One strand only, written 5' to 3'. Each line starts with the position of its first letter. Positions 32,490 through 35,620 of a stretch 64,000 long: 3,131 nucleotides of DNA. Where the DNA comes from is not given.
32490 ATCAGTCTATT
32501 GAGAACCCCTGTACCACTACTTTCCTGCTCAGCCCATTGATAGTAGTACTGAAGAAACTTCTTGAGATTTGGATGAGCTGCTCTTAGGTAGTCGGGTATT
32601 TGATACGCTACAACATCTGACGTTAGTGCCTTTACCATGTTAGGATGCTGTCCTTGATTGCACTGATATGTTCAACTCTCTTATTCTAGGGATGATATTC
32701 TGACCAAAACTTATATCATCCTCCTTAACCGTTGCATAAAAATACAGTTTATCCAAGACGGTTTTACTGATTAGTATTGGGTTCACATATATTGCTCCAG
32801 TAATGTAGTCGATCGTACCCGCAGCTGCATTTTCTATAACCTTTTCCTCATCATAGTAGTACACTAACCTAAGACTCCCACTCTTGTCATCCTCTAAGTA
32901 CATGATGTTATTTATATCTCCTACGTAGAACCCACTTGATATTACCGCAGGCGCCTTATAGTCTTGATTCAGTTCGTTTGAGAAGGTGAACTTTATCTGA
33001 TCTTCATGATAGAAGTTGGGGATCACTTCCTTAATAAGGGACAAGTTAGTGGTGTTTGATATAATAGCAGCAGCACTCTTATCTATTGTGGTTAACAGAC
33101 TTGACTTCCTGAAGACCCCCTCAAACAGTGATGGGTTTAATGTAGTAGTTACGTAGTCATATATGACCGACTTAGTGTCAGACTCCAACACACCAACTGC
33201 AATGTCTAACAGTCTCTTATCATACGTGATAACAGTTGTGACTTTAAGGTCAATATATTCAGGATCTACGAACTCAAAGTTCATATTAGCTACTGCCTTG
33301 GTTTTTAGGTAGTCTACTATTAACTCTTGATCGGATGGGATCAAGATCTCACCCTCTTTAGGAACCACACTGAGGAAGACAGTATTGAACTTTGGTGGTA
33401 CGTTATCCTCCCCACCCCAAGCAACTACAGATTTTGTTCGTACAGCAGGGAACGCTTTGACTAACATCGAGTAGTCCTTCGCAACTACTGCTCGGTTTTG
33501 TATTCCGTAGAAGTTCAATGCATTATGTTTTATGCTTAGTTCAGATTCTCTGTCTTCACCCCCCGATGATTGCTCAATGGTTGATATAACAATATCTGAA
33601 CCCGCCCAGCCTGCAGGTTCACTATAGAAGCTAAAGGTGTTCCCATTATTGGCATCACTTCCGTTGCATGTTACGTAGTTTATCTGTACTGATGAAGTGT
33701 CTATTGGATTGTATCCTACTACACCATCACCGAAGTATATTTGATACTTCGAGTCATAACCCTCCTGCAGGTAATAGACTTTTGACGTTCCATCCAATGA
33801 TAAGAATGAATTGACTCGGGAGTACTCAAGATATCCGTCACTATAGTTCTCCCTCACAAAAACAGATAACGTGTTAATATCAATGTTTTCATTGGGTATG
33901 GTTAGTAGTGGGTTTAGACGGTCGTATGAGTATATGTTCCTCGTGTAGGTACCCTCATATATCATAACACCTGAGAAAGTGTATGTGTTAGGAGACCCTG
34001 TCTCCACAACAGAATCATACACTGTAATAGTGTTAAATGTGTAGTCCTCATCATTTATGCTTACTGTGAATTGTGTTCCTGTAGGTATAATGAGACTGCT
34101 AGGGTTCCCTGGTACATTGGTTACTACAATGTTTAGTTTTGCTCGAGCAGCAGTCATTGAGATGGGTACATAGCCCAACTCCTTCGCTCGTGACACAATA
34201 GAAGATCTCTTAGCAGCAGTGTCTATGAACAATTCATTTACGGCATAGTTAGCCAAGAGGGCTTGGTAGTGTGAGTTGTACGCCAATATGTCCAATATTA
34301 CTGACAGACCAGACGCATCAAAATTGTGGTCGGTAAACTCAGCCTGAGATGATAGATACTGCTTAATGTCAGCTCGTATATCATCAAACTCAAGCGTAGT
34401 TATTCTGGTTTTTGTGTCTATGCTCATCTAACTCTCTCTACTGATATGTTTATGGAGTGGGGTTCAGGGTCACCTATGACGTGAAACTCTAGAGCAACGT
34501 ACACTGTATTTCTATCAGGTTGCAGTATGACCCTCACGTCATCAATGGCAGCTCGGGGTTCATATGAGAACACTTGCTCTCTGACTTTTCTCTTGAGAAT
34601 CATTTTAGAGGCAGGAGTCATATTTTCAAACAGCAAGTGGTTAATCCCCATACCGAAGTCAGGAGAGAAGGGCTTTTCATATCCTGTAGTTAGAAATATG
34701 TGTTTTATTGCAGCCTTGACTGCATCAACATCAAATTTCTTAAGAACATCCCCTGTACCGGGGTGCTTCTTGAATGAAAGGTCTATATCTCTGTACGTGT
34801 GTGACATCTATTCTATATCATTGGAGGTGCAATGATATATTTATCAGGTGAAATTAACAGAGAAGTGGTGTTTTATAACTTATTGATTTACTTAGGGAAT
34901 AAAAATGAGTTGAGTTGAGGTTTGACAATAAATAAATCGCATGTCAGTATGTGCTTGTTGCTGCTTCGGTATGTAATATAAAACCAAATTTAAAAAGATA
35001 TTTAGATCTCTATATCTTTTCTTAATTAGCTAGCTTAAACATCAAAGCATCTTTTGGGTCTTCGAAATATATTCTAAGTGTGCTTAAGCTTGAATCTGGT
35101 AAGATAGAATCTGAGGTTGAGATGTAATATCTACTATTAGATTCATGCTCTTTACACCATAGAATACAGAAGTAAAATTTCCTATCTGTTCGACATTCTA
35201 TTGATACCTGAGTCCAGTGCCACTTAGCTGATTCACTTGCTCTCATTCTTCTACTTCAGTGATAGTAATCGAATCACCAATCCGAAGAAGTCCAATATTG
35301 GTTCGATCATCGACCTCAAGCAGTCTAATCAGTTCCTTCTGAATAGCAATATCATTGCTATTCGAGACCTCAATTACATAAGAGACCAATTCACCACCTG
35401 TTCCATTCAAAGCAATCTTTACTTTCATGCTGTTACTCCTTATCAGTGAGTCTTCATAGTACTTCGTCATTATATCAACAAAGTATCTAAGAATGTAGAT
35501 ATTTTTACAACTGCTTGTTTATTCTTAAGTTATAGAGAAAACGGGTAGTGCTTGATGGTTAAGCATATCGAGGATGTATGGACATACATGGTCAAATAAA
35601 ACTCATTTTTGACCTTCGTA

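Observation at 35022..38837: Translationally coupled tandem array of about 13 diverged small paralogs sharing a W-x3-(N/H)C ... DAL-x-FKL-RW module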

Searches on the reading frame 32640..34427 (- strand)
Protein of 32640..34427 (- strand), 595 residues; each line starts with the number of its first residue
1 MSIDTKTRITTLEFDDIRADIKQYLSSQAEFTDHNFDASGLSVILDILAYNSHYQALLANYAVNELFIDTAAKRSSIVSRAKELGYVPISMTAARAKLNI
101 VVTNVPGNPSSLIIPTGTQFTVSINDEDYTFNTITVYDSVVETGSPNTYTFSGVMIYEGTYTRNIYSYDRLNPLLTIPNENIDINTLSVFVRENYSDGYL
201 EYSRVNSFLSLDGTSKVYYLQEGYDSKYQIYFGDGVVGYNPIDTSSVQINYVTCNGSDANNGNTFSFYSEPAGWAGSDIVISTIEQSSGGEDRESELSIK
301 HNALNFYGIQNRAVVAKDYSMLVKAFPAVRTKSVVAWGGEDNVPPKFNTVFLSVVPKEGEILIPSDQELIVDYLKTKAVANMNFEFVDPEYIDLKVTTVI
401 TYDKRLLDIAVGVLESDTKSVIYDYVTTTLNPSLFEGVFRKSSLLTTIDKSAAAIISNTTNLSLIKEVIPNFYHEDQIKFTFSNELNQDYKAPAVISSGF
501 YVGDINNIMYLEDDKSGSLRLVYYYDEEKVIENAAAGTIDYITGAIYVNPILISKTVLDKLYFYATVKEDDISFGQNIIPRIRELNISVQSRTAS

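Call 10: search_dna_similar(query=window:32640-34427:-, collection=phages, mode=protein, max_rows=15)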
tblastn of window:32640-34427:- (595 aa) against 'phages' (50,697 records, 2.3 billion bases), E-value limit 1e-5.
Records with a match: 2438; places in all: 2444; records where one place covers at least 80% of the query: 1302.
Best place of each record, by identity: <60% 2438.
By first word of the organism name: Escherichia 633; Synechococcus 374; Klebsiella 318; Salmonella 192; Vibrio 129; Shigella 89; Aeromonas 79; Acinetobacter 71; Cyanophage 61; Enterobacter 59; and 53 more.
By host as written in the record: - 446; Escherichia coli 269; Klebsiella pneumoniae 110; Synechococcus 107; Synechococcus sp. 38; Escherichia coli O157:H7 35; Salmonella enterica 29; Synechococcus sp. WH7803 28; and 529 more.
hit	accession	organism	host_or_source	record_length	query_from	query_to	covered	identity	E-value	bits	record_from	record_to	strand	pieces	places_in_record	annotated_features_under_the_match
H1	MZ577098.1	Methylophilales phage Melnitz-3 EXVC039M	Methylophilales_sp._H5P1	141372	5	556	93%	36.8%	7e-90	310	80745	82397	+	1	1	baseplate wedge subunit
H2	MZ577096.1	Methylophilales phage Melnitz-2 EXVC040M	Methylophilales_sp._H5P1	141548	5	556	93%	36.8%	7e-90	310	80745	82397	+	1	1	baseplate wedge subunit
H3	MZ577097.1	Methylophilales phage Melnitz EXVC044M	Methylophilales_sp._H5P1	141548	5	556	93%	36.8%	7e-90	310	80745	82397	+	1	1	baseplate wedge subunit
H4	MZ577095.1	Methylophilales phage Melnitz-1 EXVC043M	Methylophilales_sp._H5P1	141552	5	556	93%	36.8%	7e-90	310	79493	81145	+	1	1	baseplate wedge subunit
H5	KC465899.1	Pelagibacter phage HTVC008M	Candidatus Pelagibacter ubique HTCC1062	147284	1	555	93%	34.5%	1e-81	286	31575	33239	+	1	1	baseplate wedge | base plate wedge subunit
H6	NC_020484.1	Pelagibacter phage HTVC008M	Candidatus Pelagibacter ubique HTCC1062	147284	1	555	93%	34.5%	1e-81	286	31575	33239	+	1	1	baseplate wedge subunit (x2)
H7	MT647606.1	Pelagibacter phage Mosig EXVC030M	Candidatus Pelagibacter ubique HTCC1062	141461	6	551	92%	35.0%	4e-82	287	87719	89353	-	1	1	putative baseplate J domain protein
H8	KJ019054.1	Synechococcus phage ACG-2014e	-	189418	2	555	93%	33.5%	2e-76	271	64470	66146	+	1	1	baseplate wedge protein | base plate wedge subunit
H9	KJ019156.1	Synechococcus phage ACG-2014e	-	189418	2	555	93%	33.5%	2e-76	271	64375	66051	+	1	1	baseplate wedge protein | base plate wedge subunit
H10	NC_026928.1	Synechococcus phage ACG-2014e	-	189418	2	555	93%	33.5%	2e-76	271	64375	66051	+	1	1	baseplate wedge subunit (x2)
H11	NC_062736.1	Synechococcus phage ACG-2014e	-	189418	2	555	93%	33.5%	2e-76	271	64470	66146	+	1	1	baseplate wedge subunit (x2)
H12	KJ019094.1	Synechococcus phage ACG-2014e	-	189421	2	555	93%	33.5%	2e-76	271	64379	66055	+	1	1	baseplate wedge protein | base plate wedge subunit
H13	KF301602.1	Caulobacter phage Cr30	Caulobacter crescentus CB15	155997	9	591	98%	31.8%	4e-72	258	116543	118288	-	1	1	baseplate wedge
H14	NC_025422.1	Caulobacter phage Cr30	Caulobacter crescentus CB15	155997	9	591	98%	31.8%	4e-72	258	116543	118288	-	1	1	baseplate wedge subunit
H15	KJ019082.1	Synechococcus phage ACG-2014i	-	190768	2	555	93%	33.2%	3e-75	267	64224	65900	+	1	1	baseplate wedge protein | base plate wedge subunit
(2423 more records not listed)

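Call 51: search_protein_families(library=phrogs, max_evalue=0.00001, proteins=[window:32640-34427:-])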
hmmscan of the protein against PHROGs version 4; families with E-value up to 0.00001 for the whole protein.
window:32640-34427:- (595 aa): 4 families
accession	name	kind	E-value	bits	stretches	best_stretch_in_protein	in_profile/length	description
phrog_219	-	tail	5.1e-149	498.6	1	6-591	3-588/598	baseplate wedge subunit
phrog_1369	-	tail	1.7e-13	51.2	1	56-338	46-315/489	baseplate protein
phrog_6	-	tail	4.1e-11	43.2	1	5-592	63-433/548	baseplate wedge subunit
phrog_10646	-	tail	4.4e-07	29.2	1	9-103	28-125/1142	baseplate wedge subunit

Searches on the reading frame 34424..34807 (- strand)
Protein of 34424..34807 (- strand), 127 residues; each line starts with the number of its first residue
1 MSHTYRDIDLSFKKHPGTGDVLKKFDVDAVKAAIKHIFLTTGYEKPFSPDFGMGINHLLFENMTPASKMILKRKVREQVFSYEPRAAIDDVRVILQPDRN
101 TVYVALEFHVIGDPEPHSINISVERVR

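Call 51: search_protein_families(library=phrogs, max_evalue=0.00001, proteins=[window:34424-34807:-])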
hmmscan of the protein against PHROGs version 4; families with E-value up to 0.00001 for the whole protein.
window:34424-34807:- (127 aa): 3 families
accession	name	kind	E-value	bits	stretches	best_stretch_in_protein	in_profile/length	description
phrog_261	-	tail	4.5e-42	145.9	1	2-126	19-144/312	baseplate wedge subunit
phrog_43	-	tail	2.6e-14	54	1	22-123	14-116/126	baseplate wedge subunit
phrog_37990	-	tail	5.4e-09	36.9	1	49-115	2-68/80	baseplate wedge subunit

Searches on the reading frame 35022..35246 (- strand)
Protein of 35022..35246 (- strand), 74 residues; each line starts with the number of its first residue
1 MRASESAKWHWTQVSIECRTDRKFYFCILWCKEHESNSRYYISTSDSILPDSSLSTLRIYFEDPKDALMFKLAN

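Call 4: search_protein_families(library=pfam, max_evalue=1, proteins=[window:35022-35246:-])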
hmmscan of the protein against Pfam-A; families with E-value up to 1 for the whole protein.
window:35022-35246:- (74 aa): 0 families

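Call 6: search_protein_families(library=phrogs, max_evalue=0.1, proteins=[window:35022-35246:-])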
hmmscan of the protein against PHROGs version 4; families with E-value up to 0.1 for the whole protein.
window:35022-35246:- (74 aa): 0 families

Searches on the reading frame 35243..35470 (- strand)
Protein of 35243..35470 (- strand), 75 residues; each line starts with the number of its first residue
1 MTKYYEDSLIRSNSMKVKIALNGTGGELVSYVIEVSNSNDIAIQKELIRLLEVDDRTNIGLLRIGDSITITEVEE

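Call 4: search_protein_families(library=pfam, max_evalue=1, proteins=[window:35243-35470:-])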
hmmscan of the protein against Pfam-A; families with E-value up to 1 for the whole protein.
window:35243-35470:- (75 aa): 1 family
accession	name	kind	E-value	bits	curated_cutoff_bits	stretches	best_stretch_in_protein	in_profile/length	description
PF01609.27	DDE_Tnp_1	-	0.012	15.8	23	1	11-54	32-75/200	Transposase DDE domain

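Call 6: search_protein_families(library=phrogs, max_evalue=0.1, proteins=[window:35243-35470:-])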
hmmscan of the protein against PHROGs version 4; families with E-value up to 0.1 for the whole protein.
window:35243-35470:- (75 aa): 1 family
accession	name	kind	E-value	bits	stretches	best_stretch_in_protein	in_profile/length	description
phrog_11290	-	unknown function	0.017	16.6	1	13-59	35-81/94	-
